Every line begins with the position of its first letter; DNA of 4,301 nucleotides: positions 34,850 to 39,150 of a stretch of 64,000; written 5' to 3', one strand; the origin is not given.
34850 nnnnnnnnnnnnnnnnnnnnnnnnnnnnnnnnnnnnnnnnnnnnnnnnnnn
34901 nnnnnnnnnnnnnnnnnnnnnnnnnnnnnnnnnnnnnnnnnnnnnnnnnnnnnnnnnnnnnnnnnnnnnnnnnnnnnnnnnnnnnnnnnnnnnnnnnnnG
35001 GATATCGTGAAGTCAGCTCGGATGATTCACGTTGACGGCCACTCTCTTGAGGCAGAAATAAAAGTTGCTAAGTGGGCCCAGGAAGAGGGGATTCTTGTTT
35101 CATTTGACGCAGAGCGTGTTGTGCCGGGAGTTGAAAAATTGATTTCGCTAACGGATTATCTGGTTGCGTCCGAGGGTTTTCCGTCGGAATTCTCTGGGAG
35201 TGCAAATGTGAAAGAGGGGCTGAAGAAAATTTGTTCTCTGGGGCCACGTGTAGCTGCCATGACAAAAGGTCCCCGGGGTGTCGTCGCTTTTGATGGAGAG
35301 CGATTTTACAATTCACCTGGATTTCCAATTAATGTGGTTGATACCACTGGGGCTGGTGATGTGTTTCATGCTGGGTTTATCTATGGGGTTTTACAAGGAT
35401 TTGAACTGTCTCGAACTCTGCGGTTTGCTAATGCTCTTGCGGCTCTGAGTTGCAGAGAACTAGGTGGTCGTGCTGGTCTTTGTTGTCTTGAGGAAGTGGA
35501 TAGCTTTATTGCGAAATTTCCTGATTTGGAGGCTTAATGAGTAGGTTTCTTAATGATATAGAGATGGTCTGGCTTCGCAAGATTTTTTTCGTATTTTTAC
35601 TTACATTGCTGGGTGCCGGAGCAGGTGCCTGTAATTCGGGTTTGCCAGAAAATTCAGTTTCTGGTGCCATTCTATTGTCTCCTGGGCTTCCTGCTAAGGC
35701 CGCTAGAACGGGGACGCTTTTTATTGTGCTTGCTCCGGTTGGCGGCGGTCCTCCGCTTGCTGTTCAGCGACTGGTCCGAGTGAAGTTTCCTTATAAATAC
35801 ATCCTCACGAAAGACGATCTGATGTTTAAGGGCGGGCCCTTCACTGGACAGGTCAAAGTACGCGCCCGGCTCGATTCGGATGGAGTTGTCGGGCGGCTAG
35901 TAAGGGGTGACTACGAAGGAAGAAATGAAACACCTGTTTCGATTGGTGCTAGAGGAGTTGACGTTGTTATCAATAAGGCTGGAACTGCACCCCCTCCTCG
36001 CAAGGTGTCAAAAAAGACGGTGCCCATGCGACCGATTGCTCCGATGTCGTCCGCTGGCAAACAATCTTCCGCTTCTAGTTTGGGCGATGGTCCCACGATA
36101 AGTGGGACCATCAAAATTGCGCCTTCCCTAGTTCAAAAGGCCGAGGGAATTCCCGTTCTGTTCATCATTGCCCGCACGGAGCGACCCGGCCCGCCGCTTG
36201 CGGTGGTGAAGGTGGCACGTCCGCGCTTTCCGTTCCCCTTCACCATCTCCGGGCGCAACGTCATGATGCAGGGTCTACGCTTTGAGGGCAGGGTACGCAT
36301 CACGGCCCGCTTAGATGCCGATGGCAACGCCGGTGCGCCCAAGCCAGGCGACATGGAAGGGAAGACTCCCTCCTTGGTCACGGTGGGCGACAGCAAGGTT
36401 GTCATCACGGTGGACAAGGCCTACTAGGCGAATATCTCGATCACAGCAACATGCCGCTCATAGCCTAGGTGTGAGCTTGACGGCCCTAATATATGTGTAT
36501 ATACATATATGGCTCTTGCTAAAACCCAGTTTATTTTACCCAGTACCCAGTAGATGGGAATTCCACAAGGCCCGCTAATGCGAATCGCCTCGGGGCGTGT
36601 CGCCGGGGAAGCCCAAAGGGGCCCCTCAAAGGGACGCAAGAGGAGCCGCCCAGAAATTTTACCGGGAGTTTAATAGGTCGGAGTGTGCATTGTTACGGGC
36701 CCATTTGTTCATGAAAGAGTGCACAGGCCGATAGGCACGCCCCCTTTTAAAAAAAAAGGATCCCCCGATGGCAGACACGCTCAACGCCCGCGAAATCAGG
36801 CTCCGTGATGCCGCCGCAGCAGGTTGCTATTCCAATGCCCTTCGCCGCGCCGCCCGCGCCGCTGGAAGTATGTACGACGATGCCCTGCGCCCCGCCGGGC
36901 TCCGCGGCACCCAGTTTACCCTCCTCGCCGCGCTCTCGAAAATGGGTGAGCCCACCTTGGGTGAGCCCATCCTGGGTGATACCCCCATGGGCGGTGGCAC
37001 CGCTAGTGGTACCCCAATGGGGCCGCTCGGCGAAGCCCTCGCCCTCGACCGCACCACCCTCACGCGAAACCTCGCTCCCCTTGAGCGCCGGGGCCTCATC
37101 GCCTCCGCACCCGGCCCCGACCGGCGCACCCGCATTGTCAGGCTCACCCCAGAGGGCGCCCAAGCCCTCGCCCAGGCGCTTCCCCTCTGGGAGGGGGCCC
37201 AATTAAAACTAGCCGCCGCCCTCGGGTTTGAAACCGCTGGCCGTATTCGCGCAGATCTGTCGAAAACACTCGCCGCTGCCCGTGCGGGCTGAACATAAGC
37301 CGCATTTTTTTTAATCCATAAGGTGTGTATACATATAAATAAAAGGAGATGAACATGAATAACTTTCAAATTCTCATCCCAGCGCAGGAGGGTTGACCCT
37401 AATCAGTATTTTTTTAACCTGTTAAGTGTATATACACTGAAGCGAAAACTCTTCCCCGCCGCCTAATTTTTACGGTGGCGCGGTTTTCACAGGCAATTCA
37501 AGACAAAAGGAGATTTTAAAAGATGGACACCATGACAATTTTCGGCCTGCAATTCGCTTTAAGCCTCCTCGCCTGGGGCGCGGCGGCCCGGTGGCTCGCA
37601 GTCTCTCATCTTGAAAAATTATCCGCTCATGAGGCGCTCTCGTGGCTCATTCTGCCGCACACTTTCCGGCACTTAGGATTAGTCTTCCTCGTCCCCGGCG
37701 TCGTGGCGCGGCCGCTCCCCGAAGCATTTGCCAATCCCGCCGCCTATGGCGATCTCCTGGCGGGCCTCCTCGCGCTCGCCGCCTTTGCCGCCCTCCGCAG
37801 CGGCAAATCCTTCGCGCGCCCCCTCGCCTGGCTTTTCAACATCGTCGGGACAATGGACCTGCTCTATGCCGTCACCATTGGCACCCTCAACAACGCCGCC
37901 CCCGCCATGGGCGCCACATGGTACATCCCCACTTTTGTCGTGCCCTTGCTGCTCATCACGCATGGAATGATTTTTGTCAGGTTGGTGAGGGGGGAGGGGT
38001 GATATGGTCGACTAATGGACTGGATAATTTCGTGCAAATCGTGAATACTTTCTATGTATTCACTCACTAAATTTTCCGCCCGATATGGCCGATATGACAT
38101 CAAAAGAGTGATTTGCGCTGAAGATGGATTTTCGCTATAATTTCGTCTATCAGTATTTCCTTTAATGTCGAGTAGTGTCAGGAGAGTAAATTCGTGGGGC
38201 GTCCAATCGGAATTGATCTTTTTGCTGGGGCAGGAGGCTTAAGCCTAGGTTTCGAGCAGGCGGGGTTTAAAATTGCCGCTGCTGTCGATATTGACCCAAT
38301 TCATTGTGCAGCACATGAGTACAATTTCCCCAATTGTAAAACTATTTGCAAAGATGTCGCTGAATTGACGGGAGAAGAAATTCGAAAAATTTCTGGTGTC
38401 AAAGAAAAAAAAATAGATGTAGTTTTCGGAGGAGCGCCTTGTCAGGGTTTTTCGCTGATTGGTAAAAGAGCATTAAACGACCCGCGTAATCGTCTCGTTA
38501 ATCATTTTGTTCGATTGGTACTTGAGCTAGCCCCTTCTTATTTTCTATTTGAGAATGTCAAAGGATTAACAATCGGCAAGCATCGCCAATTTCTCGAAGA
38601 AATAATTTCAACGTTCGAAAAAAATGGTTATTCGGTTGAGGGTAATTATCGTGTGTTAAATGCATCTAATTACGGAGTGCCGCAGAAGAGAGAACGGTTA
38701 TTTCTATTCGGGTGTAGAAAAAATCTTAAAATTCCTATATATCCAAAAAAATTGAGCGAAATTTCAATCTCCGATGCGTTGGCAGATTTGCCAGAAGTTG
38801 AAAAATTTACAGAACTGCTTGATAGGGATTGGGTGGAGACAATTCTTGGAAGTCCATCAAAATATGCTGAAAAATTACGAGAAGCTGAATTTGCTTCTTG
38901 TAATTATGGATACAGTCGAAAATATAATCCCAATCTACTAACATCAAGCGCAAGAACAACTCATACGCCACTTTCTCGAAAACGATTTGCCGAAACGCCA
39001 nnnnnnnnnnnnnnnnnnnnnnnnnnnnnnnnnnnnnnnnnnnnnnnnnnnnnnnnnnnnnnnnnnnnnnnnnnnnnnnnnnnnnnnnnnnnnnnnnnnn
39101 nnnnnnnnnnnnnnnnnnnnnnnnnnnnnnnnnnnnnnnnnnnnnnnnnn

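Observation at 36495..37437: Three copies of the palindrome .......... flank marR and precede the downstream membrane-protein gene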

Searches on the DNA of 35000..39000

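Call 8: search_rna_families(source=window, start=35000, end=39000, threshold=evalue, max_evalue=1)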
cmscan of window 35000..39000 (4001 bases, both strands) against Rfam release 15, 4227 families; matches with E-value up to 1: 0.
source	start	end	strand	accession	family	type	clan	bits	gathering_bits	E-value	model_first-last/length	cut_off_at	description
